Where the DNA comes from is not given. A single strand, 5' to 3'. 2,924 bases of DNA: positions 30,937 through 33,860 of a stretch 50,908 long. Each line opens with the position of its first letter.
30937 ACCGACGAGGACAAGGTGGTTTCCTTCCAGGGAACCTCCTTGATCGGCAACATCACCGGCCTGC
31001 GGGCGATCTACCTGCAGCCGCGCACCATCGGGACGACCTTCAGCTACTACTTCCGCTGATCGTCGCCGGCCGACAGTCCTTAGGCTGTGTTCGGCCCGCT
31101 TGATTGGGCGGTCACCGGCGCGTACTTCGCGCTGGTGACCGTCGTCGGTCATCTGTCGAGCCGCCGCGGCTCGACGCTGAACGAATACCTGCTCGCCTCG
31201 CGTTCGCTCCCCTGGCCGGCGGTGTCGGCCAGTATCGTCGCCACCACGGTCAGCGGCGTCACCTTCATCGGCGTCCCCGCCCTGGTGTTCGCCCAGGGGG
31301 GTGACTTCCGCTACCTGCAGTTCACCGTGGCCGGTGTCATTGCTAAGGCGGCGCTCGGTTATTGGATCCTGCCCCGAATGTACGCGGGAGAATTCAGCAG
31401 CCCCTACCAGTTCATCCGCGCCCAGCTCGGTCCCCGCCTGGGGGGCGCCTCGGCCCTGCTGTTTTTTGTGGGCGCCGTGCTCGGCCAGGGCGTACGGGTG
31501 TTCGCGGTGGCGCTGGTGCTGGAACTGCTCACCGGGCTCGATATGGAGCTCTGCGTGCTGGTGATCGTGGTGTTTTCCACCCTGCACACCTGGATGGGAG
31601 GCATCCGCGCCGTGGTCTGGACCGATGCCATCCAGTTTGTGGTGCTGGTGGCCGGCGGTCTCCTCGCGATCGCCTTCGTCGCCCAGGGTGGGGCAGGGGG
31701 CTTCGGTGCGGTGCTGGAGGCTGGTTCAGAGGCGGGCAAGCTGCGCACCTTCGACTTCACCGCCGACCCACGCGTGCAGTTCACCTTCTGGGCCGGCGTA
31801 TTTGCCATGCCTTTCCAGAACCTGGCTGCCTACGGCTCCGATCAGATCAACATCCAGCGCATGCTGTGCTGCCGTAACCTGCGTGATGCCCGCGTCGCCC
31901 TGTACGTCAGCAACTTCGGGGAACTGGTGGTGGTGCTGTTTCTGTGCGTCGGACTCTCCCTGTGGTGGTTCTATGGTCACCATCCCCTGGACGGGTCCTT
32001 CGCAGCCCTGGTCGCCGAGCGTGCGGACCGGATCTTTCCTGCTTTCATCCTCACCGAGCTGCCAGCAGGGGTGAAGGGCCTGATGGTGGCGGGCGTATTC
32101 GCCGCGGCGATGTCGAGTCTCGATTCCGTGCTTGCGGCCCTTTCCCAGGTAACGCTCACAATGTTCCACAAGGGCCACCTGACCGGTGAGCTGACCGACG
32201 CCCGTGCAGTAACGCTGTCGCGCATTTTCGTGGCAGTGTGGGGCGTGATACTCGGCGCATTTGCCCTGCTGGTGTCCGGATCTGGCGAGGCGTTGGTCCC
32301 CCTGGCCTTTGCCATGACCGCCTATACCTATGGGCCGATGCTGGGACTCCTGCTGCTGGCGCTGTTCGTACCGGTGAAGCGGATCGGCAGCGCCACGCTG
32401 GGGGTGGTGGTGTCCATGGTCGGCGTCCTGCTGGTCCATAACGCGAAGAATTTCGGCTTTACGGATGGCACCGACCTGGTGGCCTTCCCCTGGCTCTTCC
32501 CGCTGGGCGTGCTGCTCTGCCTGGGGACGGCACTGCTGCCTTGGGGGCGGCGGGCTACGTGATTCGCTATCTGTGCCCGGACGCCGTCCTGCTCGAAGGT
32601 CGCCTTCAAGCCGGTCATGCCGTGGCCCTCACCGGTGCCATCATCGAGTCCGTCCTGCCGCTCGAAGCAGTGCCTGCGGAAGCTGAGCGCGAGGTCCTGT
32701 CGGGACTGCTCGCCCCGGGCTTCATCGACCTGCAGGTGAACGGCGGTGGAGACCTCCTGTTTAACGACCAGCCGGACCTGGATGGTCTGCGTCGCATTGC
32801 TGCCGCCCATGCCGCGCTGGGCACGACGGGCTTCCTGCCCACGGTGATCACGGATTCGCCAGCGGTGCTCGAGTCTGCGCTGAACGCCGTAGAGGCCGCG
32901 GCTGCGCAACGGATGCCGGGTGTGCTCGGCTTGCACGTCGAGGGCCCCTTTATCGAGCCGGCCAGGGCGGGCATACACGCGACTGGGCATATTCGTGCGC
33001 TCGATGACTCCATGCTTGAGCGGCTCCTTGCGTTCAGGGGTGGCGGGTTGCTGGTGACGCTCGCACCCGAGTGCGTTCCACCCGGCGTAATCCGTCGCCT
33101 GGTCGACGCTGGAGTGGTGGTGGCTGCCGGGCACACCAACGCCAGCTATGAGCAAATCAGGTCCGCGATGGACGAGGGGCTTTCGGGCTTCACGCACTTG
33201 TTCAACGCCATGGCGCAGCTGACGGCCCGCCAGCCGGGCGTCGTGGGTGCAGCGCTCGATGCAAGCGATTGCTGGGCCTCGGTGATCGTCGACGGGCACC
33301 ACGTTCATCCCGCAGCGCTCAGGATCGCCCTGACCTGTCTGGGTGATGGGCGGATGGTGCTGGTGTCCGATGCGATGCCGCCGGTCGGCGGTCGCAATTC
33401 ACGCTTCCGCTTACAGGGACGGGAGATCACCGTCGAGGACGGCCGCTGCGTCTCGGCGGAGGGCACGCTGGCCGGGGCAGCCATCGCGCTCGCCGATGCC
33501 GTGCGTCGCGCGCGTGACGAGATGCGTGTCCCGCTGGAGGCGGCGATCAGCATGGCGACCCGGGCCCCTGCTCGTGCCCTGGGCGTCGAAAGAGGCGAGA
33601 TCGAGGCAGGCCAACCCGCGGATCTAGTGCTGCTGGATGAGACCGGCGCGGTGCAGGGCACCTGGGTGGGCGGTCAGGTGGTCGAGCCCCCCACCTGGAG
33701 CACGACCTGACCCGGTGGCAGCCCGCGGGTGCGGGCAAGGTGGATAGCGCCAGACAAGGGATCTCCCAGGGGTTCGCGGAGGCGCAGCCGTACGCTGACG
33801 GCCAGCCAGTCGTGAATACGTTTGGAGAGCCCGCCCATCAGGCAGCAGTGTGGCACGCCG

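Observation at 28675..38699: Muropeptide/MurNAc scavenging locus: TonB receptor and SSS transporter coupled to nagA, a MurK-like kinase, murQ, a serine hydrolase, DUF1611 and L-Ala-D/L-Glu epimerase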

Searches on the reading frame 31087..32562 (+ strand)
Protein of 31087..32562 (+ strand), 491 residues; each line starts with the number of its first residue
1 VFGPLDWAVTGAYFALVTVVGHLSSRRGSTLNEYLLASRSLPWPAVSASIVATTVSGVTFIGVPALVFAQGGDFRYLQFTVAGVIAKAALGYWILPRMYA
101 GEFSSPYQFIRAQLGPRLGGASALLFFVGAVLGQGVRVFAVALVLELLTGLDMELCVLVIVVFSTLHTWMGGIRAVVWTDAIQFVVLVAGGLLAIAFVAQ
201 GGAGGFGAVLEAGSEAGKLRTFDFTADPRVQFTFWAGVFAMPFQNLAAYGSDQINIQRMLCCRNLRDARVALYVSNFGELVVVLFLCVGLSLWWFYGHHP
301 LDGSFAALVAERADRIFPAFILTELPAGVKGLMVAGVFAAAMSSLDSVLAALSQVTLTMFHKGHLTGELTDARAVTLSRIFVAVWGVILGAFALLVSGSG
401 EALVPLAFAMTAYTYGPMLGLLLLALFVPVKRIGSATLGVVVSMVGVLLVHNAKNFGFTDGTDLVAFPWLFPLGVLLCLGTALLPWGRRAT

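Call 4: search_protein_families(library=pfam, proteins=[window:31087-32562:+])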
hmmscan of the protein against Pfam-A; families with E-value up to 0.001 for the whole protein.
window:31087-32562:+ (491 aa): 1 family
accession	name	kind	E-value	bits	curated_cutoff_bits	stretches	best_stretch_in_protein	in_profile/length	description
PF00474.23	SSF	-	1.5e-26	93.6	22.8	1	34-429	1-392/406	Sodium:solute symporter family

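Call 5: search_protein_families(library=ncbifam, proteins=[window:31087-32562:+])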
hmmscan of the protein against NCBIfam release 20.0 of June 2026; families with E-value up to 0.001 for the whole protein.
window:31087-32562:+ (491 aa): 6 families
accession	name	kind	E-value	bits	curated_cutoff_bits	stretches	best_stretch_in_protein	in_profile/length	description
TIGR00813.1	sss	superfamily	3.8e-54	184.3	184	1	34-441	1-409/411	sodium/solute symporter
NF007790.0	PRK10484.1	equivalog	1.1e-25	90.5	401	1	15-458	14-459/527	solute:sodium symporter family transporter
TIGR02121.1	Na_Pro_sym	equivalog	1.2e-15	57.3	515.5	1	11-454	8-441/488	sodium/proline symporter PutP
TIGR02119.1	panF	equivalog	2.9e-15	56.3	328.05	1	25-393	25-383/471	sodium/pantothenate symporter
TIGR03648.1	Na_symport_lg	subfamily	2e-10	39.7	320.75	2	322-445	355-475/547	VC_2705 family sodium/solute symporter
NF011948.0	PRK15419.1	equivalog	6.1e-07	28.7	955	1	16-464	17-455/502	sodium/proline symporter PutP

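Call 64: find_homologous_proteins(query=window:31087-32562:+, max_evalue=1e-20)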
Query window:31087-32562:+ (491 aa): 939 proteins with E <= 1e-20 among 8000 candidates; the best 120 are listed.
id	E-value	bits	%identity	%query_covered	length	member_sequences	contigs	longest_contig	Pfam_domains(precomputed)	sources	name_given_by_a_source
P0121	0.0e+0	1057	100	100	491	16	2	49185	PF00474.24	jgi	-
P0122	7.3e-282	954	90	100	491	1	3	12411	PF00474.24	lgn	-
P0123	2.1e-207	708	69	100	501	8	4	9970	PF00474.24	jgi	jgi:solute:Na+ symporter, SSS family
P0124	3.6e-207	707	68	99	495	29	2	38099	PF00474.24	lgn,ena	-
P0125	1.2e-206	706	67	99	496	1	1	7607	PF00474.24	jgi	-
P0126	5.7e-205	700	68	99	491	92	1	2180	PF00474.24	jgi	jgi:SSS family transporter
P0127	2.9e-203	695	67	99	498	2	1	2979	PF00474.24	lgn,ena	-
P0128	2.9e-203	694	68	99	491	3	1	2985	PF00474.24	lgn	-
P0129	3.2e-203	694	67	100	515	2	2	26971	PF00474.24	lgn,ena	-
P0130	7.8e-203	693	67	99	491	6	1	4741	PF00474.24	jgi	jgi:SSS family transporter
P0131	2.1e-202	692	67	99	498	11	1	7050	PF00474.24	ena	-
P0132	4.3e-201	687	66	99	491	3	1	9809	PF00474.24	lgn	-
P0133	3.7e-200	684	69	99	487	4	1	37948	PF00474.24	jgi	-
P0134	8.7e-200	683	65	100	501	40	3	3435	PF00474.24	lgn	-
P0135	1.4e-199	682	65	99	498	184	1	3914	PF00474.24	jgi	jgi:SSS family transporter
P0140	7.1e-198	677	65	99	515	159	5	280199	PF00474.24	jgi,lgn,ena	-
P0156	8.0e-186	637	61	99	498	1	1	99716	PF00474.24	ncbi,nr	ncbi:MAG: hypothetical protein KGS00_05410 [Alphaproteobacteria bacterium]|nr:hypothetical protein [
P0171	3.5e-150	519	53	100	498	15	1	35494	PF00474.24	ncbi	-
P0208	1.1e-142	495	50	100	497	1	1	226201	PF00474.24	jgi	-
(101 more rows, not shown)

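Call 65: find_encoding_contigs(protein=P0140, flank=9000, max_places=1)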
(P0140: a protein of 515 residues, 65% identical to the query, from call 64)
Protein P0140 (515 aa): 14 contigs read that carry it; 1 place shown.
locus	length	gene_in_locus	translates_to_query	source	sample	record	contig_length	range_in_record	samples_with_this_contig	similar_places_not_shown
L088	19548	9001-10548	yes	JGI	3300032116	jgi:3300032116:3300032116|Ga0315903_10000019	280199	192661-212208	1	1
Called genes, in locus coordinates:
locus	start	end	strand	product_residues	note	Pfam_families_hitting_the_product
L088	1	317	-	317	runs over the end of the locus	PF14321:DUF4382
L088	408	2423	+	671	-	PF00724:Oxidored_FMN, PF00070:Pyr_redox (faint), PF00890:FAD_binding_2 (faint), PF01266:DAO (weak), PF03486:HI0933_like (weak), PF07992:Pyr_redox_2, PF12831:FAD_oxidored (weak), PF13450:NAD_binding_8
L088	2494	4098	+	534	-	PF05222:AlaDh_PNT_N, PF01262:AlaDh_PNT_C, PF12769:PNTB_4TM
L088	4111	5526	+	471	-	PF02233:PNTB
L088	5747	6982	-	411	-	PF07075:NamZ_N, PF20732:NamZ_C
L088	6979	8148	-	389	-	PF07786:HGSNAT_cat, PF16401:DUF5009 (weak)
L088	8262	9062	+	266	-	PF05721:PhyH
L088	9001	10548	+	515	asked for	PF00474:SSF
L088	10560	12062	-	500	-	PF00370:FGGY_N, PF02782:FGGY_C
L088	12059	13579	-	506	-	PF01266:DAO, PF16901:DAO_C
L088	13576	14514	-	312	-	PF00389:2-Hacid_dh, PF02826:2-Hacid_dh_C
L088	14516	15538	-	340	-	PF02615:Ldh_2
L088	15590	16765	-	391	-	PF04295:GD_AH_second, PF20629:GD_AH_C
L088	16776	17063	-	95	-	-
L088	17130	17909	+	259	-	PF00392:GntR, PF07702:UTRA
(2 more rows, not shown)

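Call 66: find_encoding_contigs(protein=P0156, flank=9000, max_places=1)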
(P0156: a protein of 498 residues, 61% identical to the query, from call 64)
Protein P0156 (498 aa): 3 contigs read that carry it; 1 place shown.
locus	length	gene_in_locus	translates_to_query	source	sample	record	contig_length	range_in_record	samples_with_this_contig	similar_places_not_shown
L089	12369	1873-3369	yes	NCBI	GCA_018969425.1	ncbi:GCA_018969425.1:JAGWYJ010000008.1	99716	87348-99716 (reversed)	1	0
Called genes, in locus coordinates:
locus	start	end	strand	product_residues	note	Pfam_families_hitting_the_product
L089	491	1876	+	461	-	PF00144:Beta-lactamase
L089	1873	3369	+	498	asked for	PF00474:SSF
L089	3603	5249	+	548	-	PF03330:DPBB_1, PF05036:SPOR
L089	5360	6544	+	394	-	PF00768:Peptidase_S11, PF13354:Beta-lactamase2, PF07943:PBP5_C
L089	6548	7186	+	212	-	PF13521:AAA_28 (weak), PF02223:Thymidylate_kin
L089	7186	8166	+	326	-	PF13177:DNA_pol3_delta2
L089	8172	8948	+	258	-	PF01026:TatD_DNase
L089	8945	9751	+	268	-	PF12706:Lactamase_B_2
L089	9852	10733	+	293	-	PF03819:MazG, PF01503:PRA-PH (weak), PF03819:MazG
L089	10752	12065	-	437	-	PF13167:GTP-bdg_N, PF16360:GTP-bdg_M, PF01926:MMR_HSR1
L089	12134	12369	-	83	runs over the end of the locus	PF17209:Hfq, PF21979:Hfq_1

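Call 67: find_encoding_contigs(protein=P0171, flank=9000, max_places=1)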
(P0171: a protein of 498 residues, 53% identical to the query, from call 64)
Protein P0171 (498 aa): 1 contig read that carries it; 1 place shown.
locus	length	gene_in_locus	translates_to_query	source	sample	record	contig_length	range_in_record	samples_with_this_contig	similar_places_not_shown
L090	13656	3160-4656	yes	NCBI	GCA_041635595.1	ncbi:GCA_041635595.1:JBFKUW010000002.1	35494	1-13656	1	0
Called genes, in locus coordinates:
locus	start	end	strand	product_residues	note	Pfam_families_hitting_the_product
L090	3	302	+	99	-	?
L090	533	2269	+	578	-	PF00266:Aminotran_5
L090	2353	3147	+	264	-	PF05721:PhyH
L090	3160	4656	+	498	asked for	PF00474:SSF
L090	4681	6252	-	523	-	PF02541:Ppx-GppA, PF21447:Ppx-GppA_III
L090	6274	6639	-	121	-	PF01521:Fe-S_biosyn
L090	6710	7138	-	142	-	PF04519:Bactofilin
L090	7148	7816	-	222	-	PF20567:DUF6776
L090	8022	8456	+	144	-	PF03653:UPF0093, PF05425:CopD (weak)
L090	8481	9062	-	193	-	PF00293:NUDIX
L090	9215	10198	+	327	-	PF01032:FecCD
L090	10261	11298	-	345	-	PF00005:ABC_tran, PF13304:AAA_21 (faint), PF08402:TOBE_2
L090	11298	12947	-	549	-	PF00528:BPD_transp_1 (weak)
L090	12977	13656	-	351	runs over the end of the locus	PF13531:SBP_bac_11, PF01547:SBP_bac_1 (weak), PF13416:SBP_bac_8, PF13343:SBP_bac_6, PF01547:SBP_bac_1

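Call 68: find_encoding_contigs(protein=P0208, flank=9000, max_places=1)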
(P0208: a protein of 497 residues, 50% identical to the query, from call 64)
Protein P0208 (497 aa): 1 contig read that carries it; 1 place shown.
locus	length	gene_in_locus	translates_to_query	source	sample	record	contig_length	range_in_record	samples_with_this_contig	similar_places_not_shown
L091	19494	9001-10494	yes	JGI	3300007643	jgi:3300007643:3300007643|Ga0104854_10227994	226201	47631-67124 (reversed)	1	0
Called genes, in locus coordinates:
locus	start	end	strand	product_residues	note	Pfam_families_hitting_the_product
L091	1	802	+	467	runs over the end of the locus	PF00962:A_deaminase, PF19326:AMP_deaminase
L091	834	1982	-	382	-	PF07690:MFS_1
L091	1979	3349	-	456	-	PF01979:Amidohydro_1, PF07969:Amidohydro_3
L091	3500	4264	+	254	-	PF00106:adh_short, PF08659:KR, PF13561:adh_short_C2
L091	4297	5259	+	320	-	PF01156:IU_nuc_hydro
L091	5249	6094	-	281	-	PF14226:DIOX_N (weak), PF03171:2OG-FeII_Oxy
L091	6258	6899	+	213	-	-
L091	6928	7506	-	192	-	PF00156:Pribosyltran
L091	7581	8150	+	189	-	PF00156:Pribosyltran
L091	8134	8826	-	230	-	-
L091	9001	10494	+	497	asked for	PF00474:SSF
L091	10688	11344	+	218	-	PF01510:Amidase_2, PF01471:PG_binding_1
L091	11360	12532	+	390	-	PF13486:Dehalogenase, PF12838:Fer4_7 (weak), PF13484:Fer4_16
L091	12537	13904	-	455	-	PF00209:SNF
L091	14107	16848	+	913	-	PF00675:Peptidase_M16, PF05193:Peptidase_M16_C, PF00675:Peptidase_M16, PF05193:Peptidase_M16_C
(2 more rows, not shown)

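Call 98: search_solved_structures(query=window:31087-32562:+, max_evalue=0.001)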
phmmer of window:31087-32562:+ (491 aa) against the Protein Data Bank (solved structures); distinct sequences matched with E-value up to 0.001: 16.
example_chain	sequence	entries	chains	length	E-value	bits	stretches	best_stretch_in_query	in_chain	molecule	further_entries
26va_A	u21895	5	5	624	3.1e-42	148.5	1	5-445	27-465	Sodium-dependent multivitamin transporter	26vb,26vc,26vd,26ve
5nv9_A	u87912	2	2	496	2e-41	145.8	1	2-457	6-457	Putative sodium:solute symporter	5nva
7sl9_A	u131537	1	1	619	4.2e-37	131.6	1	29-442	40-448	Sodium-coupled monocarboxylate transporter 1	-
9zfl_A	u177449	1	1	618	4.2e-34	121.7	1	2-441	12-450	Sodium/iodide cotransporter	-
7uuy_A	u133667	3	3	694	7.6e-34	120.9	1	2-441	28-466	Sodium/iodide cotransporter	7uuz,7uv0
2xq2_A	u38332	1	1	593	1.6e-23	86.8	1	6-449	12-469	SODIUM/GLUCOSE COTRANSPORTER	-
3dh4_A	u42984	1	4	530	2.2e-21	79.7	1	36-449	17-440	Sodium/glucose cotransporter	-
2xq2_B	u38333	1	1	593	1.7e-19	73.5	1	39-449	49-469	SODIUM/GLUCOSE COTRANSPORTER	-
7wmv_A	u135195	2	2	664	6.7e-17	65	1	6-444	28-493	Sodium/glucose cotransporter 1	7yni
7sl8_A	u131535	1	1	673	6.6e-16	61.7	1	6-444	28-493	Sodium/glucose cotransporter 1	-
7sla_A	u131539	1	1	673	7.2e-16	61.6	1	6-444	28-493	Sodium/glucose cotransporter 1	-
7vsi_A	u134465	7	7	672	8.3e-15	58.1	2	3-210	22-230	Sodium/glucose cotransporter 2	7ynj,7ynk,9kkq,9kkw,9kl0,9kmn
8hb0_A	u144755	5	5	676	8.5e-15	58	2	3-210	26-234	Sodium/glucose cotransporter 2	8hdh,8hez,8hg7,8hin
8j74_A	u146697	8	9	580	9.2e-08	34.8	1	48-446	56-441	High affinity choline transporter 1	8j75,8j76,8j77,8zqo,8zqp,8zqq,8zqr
9bfi_A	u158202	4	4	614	1.1e-07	34.6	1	48-446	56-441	High affinity choline transporter 1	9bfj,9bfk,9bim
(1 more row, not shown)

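Call 106: find_related_loci(query=window:31087-32562:+, collection=metagenome_contigs, flank=8000)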
Query window:31087-32562:+ (491 aa) in metagenome_contigs; peptide patterns used: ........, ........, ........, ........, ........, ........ (x = any residue, [..] = any of these).
72 stretches matched a pattern; 26 encode a relative of the query (tblastn E <= 1e-3); 26 distinct loci.
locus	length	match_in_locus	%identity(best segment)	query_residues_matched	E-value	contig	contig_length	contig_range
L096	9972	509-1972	68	2-489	0e+0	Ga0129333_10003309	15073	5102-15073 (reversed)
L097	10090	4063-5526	68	2-489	0e+0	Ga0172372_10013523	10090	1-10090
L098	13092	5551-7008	67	2-489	0e+0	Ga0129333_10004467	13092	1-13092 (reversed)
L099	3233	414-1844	66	2-488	0e+0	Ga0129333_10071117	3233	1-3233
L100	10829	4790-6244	65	2-488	0e+0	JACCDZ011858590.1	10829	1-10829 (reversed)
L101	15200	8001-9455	65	2-488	0e+0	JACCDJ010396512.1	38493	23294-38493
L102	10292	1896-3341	65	2-485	0e+0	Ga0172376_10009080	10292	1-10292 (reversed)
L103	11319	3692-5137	68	2-485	0e+0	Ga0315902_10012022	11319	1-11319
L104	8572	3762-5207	68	2-485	0e+0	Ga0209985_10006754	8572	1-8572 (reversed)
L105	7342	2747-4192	68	2-485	0e+0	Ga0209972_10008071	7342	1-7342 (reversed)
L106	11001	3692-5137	68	2-485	0e+0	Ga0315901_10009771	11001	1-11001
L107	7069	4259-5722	64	2-491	0e+0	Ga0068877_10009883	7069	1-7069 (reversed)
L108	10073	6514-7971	65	2-489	0e+0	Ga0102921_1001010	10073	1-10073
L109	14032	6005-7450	67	2-485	0e+0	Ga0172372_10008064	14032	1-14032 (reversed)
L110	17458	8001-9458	65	2-489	0e+0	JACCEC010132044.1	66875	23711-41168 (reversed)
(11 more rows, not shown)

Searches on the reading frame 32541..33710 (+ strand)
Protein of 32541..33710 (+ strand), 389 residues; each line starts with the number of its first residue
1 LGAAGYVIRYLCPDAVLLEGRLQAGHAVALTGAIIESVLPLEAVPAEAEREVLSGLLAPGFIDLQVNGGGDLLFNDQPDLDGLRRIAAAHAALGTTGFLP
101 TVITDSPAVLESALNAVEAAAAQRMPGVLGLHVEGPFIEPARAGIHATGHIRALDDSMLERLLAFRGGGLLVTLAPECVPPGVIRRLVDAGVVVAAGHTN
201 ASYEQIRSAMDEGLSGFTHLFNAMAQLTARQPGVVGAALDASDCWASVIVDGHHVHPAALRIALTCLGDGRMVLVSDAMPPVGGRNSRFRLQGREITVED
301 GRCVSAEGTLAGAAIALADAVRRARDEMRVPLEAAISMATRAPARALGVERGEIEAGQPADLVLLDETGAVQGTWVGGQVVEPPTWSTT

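Call 4: search_protein_families(library=pfam, proteins=[window:32541-33710:+])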
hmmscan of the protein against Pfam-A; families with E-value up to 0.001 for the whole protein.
window:32541-33710:+ (389 aa): 2 families
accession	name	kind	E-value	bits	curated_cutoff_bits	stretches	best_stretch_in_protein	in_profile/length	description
PF01979.26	Amidohydro_1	-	6.7e-21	75.3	25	1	57-381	2-345/345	Amidohydrolase family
PF07969.17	Amidohydro_3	-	2.1e-09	37.8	29.7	1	320-381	398-471/472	Amidohydrolase family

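Call 5: search_protein_families(library=ncbifam, proteins=[window:32541-33710:+])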
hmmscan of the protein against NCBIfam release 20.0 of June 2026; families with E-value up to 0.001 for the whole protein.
window:32541-33710:+ (389 aa): 20 families
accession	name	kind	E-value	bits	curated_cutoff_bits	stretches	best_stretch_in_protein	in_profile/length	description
NF008371.0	PRK11170.1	equivalog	5.7e-91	305.2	483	1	24-381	17-379/382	N-acetylglucosamine-6-phosphate deacetylase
TIGR00221.1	nagA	equivalog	1.2e-84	284.5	225.65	1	25-378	21-379/380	N-acetylglucosamine-6-phosphate deacetylase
NF011990.0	PRK15446.2-6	subfamily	3e-10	39.3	233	1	316-381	312-382/390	alpha-D-ribose 1-methylphosphonate 5-triphosphate diphosphatase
TIGR02318.1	phosphono_phnM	equivalog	6.9e-10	38.4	390.55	1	320-381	310-375/376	phosphonate metabolism protein PhnM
NF011989.0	PRK15446.2-5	equivalog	6.3e-07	28.5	565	1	316-381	308-377/385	alpha-D-ribose 1-methylphosphonate 5-triphosphate diphosphatase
NF011984.0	PRK15446.1-5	equivalog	1.5e-06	27.3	260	1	316-380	309-377/379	alpha-D-ribose 1-methylphosphonate 5-triphosphate diphosphatase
NF011987.0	PRK15446.2-3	subfamily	4.5e-06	25.7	253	1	328-381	325-383/395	alpha-D-ribose 1-methylphosphonate 5-triphosphate diphosphatase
NF005791.0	PRK07627.1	equivalog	7.9e-06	25.1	442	1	311-369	327-384/425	dihydroorotase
NF011985.0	PRK15446.2-1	equivalog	2.6e-05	23.3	656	1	317-372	307-362/397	alpha-D-ribose 1-methylphosphonate 5-triphosphate diphosphatase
NF004839.0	PRK06189.1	equivalog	2.7e-05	23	631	1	306-367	329-391/451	allantoinase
NF011988.0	PRK15446.2-4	equivalog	4.6e-05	22.7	369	1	319-368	310-360/389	alpha-D-ribose 1-methylphosphonate 5-triphosphate diphosphatase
NF011981.0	PRK15446.1-2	equivalog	6.3e-05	21.8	375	1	318-369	309-362/378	alpha-D-ribose 1-methylphosphonate 5-triphosphate diphosphatase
NF006689.0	PRK09237.1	equivalog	7e-05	21.6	371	0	328-367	297-337/383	amidohydrolase/deacetylase family metallohydrolase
NF011983.0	PRK15446.1-4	equivalog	8e-05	21.7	486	1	320-378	313-375/379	alpha-D-ribose 1-methylphosphonate 5-triphosphate diphosphatase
NF004636.0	PRK05985.1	subfamily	9.4e-05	21.4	408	1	331-367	329-365/398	amidohydrolase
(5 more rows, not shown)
